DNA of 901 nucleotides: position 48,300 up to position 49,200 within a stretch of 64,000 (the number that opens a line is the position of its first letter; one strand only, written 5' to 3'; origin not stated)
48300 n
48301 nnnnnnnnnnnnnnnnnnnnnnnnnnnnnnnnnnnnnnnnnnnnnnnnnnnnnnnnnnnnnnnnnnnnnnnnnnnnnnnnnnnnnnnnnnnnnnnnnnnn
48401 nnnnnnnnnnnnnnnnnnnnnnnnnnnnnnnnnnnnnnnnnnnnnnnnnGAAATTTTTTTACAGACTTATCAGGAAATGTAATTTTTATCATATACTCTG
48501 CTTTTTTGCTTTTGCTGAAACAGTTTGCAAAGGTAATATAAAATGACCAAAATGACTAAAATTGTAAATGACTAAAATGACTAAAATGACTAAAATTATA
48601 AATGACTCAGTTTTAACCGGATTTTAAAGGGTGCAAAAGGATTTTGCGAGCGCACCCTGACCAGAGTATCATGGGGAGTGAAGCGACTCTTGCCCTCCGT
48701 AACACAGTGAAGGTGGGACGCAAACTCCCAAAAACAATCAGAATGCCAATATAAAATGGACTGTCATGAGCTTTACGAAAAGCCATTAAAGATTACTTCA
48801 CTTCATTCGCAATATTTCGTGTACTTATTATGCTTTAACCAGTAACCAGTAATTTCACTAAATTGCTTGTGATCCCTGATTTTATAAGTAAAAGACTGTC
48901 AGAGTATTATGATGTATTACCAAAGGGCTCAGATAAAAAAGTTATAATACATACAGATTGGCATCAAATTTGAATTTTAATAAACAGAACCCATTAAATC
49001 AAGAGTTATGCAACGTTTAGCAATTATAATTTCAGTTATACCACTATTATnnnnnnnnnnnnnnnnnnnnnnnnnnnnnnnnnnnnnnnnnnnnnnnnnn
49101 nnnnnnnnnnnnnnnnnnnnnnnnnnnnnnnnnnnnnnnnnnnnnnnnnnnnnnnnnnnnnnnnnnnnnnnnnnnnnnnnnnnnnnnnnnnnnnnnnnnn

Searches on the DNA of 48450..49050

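Call 87: search_rna_families(source=window, start=48450, end=49050, threshold=evalue, max_evalue=1)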
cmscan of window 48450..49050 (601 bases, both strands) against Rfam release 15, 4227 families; matches with E-value up to 1: 0.
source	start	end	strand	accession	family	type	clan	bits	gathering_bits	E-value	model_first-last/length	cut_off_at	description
